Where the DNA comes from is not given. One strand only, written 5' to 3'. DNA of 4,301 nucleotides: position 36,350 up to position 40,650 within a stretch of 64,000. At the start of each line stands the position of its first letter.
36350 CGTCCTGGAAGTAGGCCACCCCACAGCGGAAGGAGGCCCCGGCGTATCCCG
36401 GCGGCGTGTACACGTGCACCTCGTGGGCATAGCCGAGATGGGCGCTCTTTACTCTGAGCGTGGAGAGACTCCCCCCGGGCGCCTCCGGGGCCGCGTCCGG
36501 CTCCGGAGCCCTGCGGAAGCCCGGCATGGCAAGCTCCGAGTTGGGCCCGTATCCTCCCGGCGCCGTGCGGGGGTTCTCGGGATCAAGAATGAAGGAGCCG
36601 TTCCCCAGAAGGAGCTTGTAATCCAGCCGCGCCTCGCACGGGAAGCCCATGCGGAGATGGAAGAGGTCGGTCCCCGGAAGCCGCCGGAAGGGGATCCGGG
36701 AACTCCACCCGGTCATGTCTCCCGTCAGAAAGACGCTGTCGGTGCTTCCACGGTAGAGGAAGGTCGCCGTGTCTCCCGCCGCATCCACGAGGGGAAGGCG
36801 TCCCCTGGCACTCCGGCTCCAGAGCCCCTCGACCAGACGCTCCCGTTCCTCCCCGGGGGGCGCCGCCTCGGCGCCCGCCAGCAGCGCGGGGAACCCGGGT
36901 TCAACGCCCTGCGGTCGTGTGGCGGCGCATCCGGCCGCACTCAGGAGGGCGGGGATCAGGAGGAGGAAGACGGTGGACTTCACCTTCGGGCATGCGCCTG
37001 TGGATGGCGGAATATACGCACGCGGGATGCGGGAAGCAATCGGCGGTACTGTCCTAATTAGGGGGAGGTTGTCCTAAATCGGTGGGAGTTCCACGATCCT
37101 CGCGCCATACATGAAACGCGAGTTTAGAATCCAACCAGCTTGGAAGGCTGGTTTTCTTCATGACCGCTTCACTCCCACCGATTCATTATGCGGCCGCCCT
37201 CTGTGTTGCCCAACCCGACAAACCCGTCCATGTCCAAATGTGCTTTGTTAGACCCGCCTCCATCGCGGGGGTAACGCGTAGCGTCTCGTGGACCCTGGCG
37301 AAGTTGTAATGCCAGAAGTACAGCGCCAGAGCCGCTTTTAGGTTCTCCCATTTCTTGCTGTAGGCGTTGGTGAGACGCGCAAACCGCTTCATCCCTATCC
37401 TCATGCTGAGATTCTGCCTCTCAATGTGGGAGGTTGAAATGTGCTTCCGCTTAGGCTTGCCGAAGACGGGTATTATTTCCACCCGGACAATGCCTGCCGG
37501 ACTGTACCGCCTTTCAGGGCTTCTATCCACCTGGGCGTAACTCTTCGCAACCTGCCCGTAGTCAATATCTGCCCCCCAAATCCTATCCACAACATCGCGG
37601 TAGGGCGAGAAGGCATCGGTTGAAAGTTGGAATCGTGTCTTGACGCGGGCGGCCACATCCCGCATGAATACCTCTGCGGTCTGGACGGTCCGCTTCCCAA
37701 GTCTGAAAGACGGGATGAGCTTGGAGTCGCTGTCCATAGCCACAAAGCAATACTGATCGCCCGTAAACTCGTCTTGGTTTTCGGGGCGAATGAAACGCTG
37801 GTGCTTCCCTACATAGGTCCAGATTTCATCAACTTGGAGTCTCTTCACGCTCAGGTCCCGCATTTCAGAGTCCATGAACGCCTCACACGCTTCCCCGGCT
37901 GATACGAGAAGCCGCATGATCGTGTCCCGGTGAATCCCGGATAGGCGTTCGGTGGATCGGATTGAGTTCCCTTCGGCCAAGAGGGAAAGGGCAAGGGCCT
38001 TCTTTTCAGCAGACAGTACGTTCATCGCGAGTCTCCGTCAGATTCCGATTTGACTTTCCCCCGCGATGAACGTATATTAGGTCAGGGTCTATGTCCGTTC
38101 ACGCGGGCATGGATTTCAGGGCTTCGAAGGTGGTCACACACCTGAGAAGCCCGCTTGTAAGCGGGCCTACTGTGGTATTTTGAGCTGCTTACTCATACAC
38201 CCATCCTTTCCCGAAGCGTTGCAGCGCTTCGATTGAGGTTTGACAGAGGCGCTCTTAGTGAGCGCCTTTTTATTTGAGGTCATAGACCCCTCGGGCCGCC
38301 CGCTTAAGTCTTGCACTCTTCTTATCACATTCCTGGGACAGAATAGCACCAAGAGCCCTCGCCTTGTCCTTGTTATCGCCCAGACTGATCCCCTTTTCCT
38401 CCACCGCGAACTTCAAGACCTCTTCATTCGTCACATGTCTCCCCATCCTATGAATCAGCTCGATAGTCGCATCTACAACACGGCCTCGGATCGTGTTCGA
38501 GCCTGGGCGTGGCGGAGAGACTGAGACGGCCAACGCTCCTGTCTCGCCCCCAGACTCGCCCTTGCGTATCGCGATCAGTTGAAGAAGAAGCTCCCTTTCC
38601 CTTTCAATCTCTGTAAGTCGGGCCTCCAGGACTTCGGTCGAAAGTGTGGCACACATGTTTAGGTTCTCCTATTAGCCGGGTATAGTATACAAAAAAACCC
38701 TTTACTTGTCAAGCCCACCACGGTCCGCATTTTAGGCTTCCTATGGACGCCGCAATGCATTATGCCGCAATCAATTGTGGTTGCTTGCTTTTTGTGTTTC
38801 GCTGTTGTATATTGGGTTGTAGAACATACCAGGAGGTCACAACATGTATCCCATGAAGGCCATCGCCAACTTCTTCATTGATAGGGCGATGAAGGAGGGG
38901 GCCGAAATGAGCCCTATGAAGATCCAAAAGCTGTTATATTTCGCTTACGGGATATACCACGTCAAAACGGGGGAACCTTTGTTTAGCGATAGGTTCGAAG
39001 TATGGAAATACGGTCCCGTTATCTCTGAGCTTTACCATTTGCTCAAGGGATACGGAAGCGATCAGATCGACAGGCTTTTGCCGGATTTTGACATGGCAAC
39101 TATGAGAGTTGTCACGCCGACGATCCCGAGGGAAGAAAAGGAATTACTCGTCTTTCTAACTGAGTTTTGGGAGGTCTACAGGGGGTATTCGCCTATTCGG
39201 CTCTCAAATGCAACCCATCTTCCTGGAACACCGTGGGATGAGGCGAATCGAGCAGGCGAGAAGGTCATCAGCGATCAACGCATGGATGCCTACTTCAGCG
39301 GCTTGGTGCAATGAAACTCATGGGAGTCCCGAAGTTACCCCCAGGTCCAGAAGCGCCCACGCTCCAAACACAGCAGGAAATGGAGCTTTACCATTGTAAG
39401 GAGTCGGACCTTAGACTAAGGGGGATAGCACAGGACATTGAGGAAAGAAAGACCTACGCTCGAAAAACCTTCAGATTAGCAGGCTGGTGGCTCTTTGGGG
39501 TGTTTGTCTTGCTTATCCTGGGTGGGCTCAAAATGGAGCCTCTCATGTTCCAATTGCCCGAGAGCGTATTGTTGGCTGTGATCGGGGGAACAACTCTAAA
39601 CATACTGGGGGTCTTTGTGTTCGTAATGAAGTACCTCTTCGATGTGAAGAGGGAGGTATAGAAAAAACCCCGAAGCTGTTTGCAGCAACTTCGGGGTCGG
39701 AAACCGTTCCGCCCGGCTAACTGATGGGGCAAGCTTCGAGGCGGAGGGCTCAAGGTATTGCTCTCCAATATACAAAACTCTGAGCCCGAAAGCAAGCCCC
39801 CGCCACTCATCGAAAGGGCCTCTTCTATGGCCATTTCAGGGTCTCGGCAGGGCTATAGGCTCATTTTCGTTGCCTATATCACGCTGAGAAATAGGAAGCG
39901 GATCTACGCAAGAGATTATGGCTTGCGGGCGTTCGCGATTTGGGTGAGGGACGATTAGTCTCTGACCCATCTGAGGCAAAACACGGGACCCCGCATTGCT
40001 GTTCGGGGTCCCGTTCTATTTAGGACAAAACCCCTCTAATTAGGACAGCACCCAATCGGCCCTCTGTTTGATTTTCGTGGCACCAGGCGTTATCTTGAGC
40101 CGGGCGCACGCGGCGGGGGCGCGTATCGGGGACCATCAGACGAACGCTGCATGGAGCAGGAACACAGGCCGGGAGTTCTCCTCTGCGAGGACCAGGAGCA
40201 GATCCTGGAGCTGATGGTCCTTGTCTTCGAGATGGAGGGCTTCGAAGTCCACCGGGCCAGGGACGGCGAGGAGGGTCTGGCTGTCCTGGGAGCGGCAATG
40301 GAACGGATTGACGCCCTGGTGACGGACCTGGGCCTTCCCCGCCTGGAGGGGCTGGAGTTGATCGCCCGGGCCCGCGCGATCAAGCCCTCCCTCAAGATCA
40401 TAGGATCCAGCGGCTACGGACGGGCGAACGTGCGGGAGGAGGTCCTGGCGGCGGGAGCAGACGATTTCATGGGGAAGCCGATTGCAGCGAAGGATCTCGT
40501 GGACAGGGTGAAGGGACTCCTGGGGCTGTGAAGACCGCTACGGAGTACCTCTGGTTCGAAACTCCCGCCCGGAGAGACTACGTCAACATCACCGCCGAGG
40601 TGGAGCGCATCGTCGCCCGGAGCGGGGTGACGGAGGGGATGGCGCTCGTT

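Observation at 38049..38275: Candidate ~190-nt small RNA with its own promoter and intrinsic terminator inside the element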

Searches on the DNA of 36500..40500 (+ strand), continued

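Call 36: search_with_rna_model(model_id=R1, sources=[window, L002, L005, L006, L007, L013, L014, L058, L023, L084, L087, L101], max_evalue=0.0001, make_alignment=true)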
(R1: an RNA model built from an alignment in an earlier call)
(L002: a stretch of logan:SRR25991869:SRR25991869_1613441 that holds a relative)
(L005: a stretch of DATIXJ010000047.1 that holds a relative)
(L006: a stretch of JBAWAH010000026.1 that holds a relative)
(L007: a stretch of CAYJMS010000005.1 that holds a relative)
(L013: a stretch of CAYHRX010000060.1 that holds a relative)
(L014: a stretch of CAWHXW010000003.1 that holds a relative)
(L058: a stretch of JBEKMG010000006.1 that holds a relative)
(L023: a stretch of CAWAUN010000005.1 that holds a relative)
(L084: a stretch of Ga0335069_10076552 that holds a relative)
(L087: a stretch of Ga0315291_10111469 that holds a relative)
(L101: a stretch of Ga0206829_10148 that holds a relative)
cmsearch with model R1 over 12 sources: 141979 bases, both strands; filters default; matches with E-value up to 0.0001: 12.
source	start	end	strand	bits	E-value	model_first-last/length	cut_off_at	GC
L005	3866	3948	-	77.6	1e-24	1-83/83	no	0.52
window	38078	38162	+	75.5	5.7e-24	1-83/83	no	0.56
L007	3863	3948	-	73.8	2.3e-23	1-83/83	no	0.43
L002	561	646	-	72.3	7.7e-23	1-83/83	no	0.55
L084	1327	1414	-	65.3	2.2e-20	1-83/83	no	0.49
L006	3875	3960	-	63.9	6.6e-20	1-83/83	no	0.49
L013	3865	3948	-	59.3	2.8e-18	1-83/83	no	0.51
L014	3867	3950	-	34.3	1.7e-09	1-83/83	no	0.42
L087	497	586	-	29.8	6.2e-08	1-83/83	no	0.5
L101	3865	3946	-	24.3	5.5e-06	1-83/83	no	0.56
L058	3870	3956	-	23.1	1.4e-05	1-83/83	no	0.61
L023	8302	8385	-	22.1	3.1e-05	1-83/83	no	0.51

Alignment A6: 12 matches aligned to the model, 110 columns, each read 5' to 3' on its own strand. Consensus structure (alignment columns), stored with it:
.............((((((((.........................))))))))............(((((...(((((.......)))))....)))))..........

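Call 38: build_rna_model(alignment_id=A6)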
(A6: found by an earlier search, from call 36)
Model R2 built from alignment A6 (12 sequences, 110 columns); structure: stored with the alignment.
model positions 84; base pairs 18; branch points 1; effective number of sequences 9.13; information 0.676 bits per position. Calibrated on 0.2 Mb of random sequence (short: E-values are rough).
structure used (alignment columns):
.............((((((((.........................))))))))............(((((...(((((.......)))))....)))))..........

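Call 39: search_with_rna_model(model_id=R2, sources=[window, L001, L002, L005, L006, L007, L008, L009, L010, L011, L012, L013, L014, L015, L016, L017, L018, L019, L020, L021, L022, L023, L024, L025, L026, L027, L028, L029, L030, L031, L032, L033, L034, L035, L036, L037, L038, L039, L040, L041, L042, L043, L044, L045, L046, L047, L048, L049, L050, L051, L052, L053, L054, L055, L056, L057, L058, L059, L060, L061, L062, L063, L064, L065, L066, L067, L068, L069, L070, L071, L072, L073, L074, L075, L076, L077, L078, L079, L080, L081, L082, L083], max_evalue=1)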
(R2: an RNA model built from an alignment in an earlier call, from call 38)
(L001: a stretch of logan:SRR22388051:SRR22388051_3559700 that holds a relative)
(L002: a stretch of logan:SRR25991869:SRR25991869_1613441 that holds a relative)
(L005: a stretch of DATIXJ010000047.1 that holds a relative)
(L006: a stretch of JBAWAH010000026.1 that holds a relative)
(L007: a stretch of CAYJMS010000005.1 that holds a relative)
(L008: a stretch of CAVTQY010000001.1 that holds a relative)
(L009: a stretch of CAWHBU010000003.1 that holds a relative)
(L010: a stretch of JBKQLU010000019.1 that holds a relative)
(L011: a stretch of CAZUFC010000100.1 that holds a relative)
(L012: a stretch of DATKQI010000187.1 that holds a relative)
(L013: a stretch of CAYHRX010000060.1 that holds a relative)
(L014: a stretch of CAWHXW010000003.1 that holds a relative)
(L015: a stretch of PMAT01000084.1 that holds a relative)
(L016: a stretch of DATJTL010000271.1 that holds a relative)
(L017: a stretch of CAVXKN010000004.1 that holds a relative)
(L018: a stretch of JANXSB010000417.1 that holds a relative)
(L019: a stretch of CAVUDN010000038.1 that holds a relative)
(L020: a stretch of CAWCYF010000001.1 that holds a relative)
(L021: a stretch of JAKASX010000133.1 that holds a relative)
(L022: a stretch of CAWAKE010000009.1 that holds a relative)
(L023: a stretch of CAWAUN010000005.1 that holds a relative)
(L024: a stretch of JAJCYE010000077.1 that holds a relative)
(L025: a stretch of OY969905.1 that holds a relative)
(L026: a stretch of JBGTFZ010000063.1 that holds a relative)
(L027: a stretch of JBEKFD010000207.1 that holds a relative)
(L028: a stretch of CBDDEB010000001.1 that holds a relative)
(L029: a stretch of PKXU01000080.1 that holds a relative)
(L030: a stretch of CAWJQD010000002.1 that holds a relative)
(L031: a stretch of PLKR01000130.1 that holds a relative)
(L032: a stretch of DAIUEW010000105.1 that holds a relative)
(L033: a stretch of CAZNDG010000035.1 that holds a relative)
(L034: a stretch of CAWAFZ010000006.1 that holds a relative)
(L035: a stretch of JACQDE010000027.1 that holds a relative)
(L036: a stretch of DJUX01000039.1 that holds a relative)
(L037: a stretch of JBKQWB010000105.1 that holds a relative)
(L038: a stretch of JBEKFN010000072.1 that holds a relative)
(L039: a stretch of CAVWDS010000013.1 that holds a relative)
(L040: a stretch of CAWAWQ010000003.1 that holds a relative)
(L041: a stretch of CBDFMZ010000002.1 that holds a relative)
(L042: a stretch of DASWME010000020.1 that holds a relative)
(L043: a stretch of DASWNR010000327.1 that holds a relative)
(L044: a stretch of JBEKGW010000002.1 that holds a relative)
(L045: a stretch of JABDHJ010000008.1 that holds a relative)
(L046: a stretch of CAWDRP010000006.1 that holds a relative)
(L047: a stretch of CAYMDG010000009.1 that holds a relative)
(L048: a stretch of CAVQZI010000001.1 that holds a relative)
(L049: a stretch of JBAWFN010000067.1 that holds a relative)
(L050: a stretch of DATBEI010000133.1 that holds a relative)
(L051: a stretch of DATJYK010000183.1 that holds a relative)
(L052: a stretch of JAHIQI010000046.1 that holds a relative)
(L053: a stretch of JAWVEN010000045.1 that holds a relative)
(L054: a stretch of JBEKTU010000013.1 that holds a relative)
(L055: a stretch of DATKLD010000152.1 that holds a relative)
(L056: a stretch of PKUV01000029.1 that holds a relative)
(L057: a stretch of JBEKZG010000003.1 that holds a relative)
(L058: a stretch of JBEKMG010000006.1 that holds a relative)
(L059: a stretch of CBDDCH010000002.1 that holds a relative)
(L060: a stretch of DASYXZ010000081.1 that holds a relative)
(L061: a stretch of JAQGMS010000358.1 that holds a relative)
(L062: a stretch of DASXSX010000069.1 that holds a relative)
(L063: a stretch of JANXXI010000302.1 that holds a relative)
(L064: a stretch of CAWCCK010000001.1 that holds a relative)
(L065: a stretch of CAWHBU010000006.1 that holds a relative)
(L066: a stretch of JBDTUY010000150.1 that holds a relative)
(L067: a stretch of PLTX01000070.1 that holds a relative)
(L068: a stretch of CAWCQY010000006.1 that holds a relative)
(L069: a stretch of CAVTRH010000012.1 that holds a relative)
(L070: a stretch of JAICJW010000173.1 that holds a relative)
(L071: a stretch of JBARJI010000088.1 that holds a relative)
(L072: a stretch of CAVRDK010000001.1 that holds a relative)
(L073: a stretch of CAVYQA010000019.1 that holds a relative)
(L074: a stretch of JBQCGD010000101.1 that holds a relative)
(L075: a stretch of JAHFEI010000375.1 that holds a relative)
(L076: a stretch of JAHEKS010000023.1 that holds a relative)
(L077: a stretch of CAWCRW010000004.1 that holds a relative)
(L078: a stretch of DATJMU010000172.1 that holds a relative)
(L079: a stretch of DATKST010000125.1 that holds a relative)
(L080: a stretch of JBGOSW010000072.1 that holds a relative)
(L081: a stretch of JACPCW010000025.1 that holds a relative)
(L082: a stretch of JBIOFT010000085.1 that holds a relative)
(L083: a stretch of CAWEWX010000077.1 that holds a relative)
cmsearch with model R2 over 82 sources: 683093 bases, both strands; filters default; matches with E-value up to 1: 18.
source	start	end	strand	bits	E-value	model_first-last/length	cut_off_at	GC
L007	3863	3948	-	73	1.5e-18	1-84/84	no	0.43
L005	3866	3948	-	71.6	4e-18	1-84/84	no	0.52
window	38078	38162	+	71.5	4.1e-18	1-84/84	no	0.56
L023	8302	8385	-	67.1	8.7e-17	1-84/84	no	0.51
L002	561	646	-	65.8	2.1e-16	1-84/84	no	0.55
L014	3867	3950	-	63.6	9.7e-16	1-84/84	no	0.42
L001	333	417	-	58.9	2.5e-14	1-84/84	no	0.52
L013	3865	3948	-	56.9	1e-13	1-84/84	no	0.51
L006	3875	3960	-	56.7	1.1e-13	1-84/84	no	0.49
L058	3870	3956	-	50.6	7.7e-12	1-84/84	no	0.61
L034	3865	3947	-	43.4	1.1e-09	1-84/84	no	0.55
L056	3878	3957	-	34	7.7e-07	1-84/84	no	0.5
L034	3873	3906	+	21.3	0.0048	43-75/84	no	0.59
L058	3879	3911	+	18.6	0.031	44-75/84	no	0.7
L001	338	376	+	18.4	0.036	38-75/84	no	0.56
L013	3874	3906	+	17.6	0.062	44-75/84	no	0.64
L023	8304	8343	+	17.1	0.089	37-75/84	no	0.57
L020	3650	3718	-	15.9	0.21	1-84/84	no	0.52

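Call 40: search_with_rna_model(model_id=R2, sources=[L084, L085, L086, L087, L088, L089, L090, L091, L092, L093, L094, L095, L096, L097, L098, L099, L100, L101, L102, L103, L104, L105, L106, L107, L108, L109, L110, L111, L112, L113, L114, L115, L116, L117, L118, L119, L120, L121, L122, L123, L124, L125, L126, L127, L128, L129, L130, L131, L132, L133, L134, L135, L136, L137, L138, L139, L140, L141, L142, L143, L144, L145, L146, L147, L148, L149, L150, L151, L152, L153, L154, L155, L156, L157, L158, L159, L160, L161, L162, L163], max_evalue=1)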
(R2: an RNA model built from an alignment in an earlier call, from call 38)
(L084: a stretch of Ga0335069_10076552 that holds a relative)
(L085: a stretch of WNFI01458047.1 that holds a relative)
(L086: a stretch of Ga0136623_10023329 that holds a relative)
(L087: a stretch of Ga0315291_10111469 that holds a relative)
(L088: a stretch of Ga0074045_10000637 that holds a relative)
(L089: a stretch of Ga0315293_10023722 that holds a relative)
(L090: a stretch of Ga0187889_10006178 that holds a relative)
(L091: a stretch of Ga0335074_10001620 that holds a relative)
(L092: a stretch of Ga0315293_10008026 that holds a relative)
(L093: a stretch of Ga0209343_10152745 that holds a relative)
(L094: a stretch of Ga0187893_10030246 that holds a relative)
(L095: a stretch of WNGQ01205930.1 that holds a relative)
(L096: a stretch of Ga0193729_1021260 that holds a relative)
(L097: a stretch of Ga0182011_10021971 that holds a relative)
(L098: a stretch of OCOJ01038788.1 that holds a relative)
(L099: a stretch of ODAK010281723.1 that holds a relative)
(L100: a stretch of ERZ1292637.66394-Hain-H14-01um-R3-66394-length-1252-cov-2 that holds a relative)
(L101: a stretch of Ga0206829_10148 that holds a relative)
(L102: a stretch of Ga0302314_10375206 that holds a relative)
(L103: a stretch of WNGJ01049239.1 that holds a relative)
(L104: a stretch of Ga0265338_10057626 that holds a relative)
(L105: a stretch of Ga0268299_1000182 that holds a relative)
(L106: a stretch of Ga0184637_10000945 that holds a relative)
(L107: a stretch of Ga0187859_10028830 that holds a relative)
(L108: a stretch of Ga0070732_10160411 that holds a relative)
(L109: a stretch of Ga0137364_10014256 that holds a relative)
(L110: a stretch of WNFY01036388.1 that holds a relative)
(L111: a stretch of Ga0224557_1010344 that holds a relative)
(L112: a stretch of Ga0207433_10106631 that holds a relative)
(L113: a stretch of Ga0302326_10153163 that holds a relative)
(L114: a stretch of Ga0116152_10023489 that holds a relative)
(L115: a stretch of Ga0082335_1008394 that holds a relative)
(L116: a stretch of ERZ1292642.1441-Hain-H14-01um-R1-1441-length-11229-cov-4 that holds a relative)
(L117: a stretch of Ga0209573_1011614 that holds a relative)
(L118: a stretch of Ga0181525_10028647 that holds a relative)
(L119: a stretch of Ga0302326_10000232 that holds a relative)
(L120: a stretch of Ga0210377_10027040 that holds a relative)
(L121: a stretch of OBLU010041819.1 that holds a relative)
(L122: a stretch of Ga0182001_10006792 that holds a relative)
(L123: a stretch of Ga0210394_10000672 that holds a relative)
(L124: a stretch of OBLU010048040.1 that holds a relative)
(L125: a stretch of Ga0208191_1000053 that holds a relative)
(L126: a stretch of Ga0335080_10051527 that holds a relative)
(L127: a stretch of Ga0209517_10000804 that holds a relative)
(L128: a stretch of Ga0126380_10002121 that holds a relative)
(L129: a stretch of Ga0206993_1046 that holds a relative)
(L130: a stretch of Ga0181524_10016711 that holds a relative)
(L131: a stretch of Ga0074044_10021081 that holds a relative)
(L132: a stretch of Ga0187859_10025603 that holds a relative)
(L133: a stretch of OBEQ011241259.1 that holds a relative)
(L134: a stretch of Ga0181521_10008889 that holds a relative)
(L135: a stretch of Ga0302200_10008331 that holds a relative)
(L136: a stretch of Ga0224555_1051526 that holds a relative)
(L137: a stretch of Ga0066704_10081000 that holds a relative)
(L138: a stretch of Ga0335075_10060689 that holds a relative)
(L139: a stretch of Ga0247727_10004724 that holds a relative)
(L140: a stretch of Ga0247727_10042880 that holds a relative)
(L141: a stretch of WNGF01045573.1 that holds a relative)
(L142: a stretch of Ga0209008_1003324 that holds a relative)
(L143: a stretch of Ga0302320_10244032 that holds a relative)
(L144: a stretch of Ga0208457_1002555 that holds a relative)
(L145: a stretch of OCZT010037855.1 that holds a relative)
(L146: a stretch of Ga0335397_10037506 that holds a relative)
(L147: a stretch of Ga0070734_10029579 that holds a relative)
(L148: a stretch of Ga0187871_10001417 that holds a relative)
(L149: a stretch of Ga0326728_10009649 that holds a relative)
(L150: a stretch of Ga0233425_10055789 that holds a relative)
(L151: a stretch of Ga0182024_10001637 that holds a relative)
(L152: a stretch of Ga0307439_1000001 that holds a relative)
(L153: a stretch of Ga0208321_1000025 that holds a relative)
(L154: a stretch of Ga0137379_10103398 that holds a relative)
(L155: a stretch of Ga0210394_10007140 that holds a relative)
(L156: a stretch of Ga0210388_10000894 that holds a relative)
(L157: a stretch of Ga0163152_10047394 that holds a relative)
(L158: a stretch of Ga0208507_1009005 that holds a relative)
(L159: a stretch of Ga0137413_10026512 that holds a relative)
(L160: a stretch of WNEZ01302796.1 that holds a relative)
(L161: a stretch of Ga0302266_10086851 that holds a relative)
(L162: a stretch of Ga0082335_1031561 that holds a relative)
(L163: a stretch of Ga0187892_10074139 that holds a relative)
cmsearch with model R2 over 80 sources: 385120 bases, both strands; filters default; matches with E-value up to 1: 11.
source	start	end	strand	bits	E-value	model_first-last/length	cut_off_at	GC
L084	1327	1414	-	63.4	6.5e-16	1-84/84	no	0.49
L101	3865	3946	-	60.5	4.7e-15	1-84/84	no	0.56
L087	495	586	-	47.3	4.1e-11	1-84/84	no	0.5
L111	3875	3956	-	38.5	1.8e-08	1-84/84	no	0.55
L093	724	802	-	26.7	6.5e-05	1-84/84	no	0.59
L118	816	894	-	24.7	0.00025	1-84/84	no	0.52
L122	813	891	-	21.4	0.0025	1-84/84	no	0.49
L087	505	536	+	18.3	0.022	44-75/84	no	0.59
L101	3873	3905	+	17.3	0.043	43-75/84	no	0.64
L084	1335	1368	+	16.7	0.066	42-75/84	no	0.59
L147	244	326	-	14.8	0.25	1-84/84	no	0.58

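Call 54: search_with_rna_model(model_id=R2, sources=[window, L001, L002, L005, L006, L007, L013, L014, L023, L034, L056, L058, L084, L087, L093, L101, L111, L118], max_evalue=0.0003, make_alignment=true)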
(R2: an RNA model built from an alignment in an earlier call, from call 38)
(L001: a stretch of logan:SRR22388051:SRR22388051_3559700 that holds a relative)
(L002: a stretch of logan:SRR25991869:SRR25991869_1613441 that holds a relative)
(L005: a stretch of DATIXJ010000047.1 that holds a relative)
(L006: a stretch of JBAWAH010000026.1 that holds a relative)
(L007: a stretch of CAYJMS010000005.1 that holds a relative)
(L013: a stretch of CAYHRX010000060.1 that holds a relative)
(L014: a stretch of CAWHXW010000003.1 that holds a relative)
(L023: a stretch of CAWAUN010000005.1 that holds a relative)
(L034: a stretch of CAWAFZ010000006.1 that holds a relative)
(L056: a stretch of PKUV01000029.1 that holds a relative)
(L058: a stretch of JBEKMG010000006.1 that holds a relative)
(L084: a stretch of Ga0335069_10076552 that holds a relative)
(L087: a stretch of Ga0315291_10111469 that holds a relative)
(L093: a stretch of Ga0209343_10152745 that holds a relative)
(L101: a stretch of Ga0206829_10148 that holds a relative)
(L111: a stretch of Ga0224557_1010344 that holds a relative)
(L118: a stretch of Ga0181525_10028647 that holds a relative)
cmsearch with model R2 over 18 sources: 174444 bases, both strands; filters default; matches with E-value up to 0.0003: 18.
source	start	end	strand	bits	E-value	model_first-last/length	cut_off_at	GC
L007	3863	3948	-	73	3.7e-19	1-84/84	no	0.43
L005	3866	3948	-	71.6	1e-18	1-84/84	no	0.52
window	38078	38162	+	71.5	1.1e-18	1-84/84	no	0.56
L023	8302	8385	-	67.1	2.2e-17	1-84/84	no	0.51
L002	561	646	-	65.8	5.3e-17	1-84/84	no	0.55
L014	3867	3950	-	63.6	2.5e-16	1-84/84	no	0.42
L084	1327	1414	-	63.4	2.9e-16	1-84/84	no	0.49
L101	3865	3946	-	60.5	2.1e-15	1-84/84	no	0.56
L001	333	417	-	58.9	6.3e-15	1-84/84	no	0.52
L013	3865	3948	-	56.9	2.6e-14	1-84/84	no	0.51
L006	3875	3960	-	56.7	2.9e-14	1-84/84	no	0.49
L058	3870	3956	-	50.6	2e-12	1-84/84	no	0.61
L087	495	586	-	47.3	1.9e-11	1-84/84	no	0.5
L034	3865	3947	-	43.4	2.9e-10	1-84/84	no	0.55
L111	3875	3956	-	38.5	8.3e-09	1-84/84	no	0.55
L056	3878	3957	-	34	2e-07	1-84/84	no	0.5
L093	724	802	-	26.7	2.9e-05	1-84/84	no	0.59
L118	816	894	-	24.7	0.00011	1-84/84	no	0.52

Alignment A7: 18 matches aligned to the model, 117 columns, each read 5' to 3' on its own strand. Consensus structure (alignment columns), stored with it:
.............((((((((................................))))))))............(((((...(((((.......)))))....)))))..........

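Call 65: search_with_rna_model(model_id=R2, sources=[L164, L165, L166, L167, L169, L170, L171, L089], max_evalue=1, show_alignments=0)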
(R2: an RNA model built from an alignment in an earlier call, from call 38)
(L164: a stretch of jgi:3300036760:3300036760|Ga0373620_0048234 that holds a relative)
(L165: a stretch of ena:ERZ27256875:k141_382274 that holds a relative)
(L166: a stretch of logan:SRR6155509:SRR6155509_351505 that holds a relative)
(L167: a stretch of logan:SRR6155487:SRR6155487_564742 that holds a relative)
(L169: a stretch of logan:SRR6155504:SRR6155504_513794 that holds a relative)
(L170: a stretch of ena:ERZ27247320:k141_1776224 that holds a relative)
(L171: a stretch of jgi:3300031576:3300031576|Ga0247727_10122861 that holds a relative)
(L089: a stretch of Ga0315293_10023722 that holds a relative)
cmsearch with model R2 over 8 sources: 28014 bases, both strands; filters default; matches with E-value up to 1: 11.
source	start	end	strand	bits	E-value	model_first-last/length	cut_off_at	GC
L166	1338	1422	-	56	7.6e-15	1-84/84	no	0.49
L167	217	301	-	56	7.6e-15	1-84/84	no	0.49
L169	61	145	-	56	7.6e-15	1-84/84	no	0.49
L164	2880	2964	-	48.9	1e-12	1-84/84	no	0.59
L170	1127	1212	-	42.4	9.1e-11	1-84/84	no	0.56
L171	723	808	-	42.4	9.1e-11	1-84/84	no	0.56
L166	1348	1380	+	16.1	0.0073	43-75/84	no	0.58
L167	227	259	+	16.1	0.0073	43-75/84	no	0.58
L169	71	103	+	16.1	0.0073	43-75/84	no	0.58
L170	1132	1170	+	16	0.0078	38-75/84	no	0.59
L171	728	766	+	16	0.0078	38-75/84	no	0.59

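Call 70: search_with_rna_model(model_id=R2, sources=[L172, L173, L176], max_evalue=0.01)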
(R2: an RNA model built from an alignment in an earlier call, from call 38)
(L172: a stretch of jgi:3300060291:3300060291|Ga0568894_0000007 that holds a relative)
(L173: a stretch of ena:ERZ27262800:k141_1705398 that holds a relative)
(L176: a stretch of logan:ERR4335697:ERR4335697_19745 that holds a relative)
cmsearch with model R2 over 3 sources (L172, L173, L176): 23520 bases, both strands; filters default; matches with E-value up to 0.01: 4.
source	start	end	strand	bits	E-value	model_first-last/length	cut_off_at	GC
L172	3365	3449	-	64.2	2.2e-17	1-84/84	no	0.55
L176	3364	3448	-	55.2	1.1e-14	1-84/84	no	0.56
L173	3363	3445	-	42.3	8.4e-11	1-84/84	no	0.53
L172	3369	3407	+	16.5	0.0048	37-75/84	no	0.59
